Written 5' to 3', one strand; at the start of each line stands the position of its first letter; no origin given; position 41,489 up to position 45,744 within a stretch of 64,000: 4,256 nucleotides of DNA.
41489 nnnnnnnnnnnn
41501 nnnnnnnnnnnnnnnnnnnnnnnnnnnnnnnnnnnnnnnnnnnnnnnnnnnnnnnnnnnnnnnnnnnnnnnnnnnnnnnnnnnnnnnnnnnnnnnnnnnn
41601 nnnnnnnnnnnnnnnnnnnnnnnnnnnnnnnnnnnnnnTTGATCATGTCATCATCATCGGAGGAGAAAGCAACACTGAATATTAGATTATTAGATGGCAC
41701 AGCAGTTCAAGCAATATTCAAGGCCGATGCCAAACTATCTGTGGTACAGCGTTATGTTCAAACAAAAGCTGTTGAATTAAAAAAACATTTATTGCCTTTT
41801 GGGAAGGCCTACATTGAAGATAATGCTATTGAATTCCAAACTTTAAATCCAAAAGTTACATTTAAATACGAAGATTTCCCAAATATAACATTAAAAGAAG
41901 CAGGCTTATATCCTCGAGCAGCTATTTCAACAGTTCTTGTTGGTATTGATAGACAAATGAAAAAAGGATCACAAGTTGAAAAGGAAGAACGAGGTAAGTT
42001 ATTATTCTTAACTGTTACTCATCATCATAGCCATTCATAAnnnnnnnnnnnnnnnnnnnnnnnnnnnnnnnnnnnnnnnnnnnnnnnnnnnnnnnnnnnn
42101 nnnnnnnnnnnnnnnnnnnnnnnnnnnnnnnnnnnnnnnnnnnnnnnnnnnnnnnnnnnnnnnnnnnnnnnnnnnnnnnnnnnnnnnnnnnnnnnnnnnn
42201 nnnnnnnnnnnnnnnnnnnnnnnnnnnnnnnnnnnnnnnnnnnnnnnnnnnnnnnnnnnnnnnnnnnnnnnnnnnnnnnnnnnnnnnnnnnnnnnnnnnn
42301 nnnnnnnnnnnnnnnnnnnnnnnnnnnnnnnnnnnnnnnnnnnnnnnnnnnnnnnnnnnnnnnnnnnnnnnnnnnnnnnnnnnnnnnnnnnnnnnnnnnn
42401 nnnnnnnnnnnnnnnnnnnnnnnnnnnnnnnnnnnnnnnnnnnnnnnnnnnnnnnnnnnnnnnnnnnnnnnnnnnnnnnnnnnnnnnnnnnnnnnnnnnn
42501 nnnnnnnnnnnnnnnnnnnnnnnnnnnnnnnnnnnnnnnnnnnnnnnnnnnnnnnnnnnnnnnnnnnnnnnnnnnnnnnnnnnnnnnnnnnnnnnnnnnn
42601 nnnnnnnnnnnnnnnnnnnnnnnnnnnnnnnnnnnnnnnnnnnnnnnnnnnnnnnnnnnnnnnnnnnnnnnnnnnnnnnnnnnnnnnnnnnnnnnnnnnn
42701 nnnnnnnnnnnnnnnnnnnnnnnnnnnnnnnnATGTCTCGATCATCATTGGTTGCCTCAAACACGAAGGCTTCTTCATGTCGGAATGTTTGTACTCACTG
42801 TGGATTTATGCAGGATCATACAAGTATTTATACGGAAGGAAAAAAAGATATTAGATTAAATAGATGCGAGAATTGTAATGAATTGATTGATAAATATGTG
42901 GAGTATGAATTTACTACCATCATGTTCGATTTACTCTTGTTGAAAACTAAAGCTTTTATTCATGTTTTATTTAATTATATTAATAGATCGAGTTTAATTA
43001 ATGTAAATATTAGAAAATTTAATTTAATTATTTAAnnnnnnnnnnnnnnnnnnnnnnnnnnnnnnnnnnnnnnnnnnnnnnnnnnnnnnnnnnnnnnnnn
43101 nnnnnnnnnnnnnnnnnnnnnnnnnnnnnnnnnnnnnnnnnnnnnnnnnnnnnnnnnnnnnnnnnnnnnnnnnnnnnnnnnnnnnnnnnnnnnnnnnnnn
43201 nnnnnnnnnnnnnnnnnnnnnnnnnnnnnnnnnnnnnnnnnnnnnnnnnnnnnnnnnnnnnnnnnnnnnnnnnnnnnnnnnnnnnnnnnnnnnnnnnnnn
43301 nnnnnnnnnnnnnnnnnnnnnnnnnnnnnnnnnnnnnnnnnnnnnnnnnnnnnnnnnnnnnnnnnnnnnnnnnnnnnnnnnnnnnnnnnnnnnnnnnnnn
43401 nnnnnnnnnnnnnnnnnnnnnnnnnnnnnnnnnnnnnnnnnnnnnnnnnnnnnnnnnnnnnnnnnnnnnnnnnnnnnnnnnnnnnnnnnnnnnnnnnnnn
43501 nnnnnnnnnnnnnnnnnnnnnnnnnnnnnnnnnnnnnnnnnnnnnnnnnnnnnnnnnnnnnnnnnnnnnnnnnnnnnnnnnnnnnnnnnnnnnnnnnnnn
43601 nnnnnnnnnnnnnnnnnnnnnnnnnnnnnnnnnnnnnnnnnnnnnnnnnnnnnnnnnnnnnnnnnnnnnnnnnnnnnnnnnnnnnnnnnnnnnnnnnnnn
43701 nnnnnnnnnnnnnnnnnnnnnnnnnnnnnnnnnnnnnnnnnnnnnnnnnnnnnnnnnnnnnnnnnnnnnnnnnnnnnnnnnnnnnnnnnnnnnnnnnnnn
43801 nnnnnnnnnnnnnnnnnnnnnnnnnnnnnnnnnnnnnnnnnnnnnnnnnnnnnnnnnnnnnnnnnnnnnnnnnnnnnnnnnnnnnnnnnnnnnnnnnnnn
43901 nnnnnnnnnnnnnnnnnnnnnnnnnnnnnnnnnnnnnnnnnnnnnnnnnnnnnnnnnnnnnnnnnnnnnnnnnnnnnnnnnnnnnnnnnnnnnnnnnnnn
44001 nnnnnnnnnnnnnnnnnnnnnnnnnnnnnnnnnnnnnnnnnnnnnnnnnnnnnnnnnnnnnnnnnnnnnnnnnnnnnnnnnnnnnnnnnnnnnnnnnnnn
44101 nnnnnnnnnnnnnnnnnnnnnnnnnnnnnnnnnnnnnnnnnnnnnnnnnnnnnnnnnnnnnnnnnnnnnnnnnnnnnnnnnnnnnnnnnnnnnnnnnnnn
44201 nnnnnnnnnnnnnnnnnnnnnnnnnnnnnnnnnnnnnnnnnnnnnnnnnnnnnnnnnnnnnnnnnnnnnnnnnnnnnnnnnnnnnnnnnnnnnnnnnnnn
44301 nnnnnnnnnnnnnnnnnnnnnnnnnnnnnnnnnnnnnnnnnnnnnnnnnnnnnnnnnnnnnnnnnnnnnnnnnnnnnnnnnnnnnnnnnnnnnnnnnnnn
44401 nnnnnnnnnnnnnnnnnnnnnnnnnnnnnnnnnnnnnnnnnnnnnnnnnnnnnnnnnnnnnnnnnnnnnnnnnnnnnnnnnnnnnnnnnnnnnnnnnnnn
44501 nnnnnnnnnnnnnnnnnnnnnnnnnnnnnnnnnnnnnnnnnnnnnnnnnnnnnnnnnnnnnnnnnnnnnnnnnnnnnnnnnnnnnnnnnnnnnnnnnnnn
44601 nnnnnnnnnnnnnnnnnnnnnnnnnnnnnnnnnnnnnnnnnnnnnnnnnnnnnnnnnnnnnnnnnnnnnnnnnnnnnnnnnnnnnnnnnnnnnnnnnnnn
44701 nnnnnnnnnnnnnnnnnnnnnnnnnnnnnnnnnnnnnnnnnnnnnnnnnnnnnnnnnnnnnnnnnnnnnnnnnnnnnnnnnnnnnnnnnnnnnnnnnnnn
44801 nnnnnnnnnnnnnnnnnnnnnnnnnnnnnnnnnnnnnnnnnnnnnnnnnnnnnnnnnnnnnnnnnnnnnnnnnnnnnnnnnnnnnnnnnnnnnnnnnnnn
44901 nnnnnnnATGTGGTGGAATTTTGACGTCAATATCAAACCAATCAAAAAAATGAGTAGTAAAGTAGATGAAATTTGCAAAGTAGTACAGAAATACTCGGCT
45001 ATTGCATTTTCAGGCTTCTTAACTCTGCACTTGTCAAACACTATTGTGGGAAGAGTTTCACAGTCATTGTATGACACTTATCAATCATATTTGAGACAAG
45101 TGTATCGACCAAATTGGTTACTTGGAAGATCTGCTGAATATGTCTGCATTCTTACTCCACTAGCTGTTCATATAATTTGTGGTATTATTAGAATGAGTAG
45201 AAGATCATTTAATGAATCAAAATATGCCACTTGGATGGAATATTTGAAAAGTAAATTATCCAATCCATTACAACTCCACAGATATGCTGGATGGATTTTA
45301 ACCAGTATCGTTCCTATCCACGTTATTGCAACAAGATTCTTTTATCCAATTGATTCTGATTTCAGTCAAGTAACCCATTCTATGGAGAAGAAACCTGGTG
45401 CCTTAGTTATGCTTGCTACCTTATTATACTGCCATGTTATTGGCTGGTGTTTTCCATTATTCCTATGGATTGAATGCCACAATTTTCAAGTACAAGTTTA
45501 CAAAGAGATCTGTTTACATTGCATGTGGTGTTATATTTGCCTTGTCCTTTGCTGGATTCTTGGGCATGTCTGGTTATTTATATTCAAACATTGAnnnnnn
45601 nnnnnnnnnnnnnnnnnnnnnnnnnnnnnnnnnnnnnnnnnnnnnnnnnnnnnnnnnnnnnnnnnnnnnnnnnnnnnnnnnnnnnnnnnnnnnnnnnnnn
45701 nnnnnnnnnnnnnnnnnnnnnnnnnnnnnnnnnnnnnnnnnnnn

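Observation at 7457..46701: Recurrent GC-rich palindrome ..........(A) in short spacers just upstream of start codons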

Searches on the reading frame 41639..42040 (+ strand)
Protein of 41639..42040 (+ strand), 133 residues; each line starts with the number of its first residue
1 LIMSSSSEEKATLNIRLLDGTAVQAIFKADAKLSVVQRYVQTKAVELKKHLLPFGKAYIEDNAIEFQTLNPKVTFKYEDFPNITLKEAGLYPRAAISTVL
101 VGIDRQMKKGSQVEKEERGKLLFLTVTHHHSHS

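Call 44: search_protein_families(library=pfam, max_evalue=0.001, proteins=[window:41639-42040:+])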
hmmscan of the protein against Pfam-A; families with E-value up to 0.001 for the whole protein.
window:41639-42040:+ (133 aa): 1 family
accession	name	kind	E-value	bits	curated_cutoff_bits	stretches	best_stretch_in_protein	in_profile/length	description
PF00789.26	UBX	-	5.3e-09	36.6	21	1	7-96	3-78/82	UBX domain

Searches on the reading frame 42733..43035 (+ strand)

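Call 57: search_protein_families(library=pfam, max_evalue=0.01, proteins=[window:42733-43035:+])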
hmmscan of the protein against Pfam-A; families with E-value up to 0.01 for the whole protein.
window:42733-43035:+ (100 aa): 1 family
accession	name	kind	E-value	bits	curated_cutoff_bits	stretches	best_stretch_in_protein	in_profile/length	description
PF04161.18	Arv1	-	6.9e-19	69.4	20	1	19-87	1-68/202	Arv1-like family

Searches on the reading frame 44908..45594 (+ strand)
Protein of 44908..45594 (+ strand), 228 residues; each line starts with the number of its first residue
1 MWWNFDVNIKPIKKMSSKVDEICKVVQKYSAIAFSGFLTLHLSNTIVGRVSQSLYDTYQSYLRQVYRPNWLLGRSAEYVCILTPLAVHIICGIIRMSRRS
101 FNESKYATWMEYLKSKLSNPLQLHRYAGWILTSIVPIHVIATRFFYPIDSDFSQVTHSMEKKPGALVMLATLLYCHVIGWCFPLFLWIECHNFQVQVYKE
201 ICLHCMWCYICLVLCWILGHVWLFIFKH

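Call 34: search_protein_families(library=pfam, max_evalue=0.1, proteins=[window:44908-45594:+])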
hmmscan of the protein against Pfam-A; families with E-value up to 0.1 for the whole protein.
window:44908-45594:+ (228 aa): 1 family
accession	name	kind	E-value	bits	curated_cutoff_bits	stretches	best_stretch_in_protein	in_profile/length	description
PF01794.25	Ferric_reduct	-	0.096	13.2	28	0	109-173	21-89/121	Ferric reductase like transmembrane component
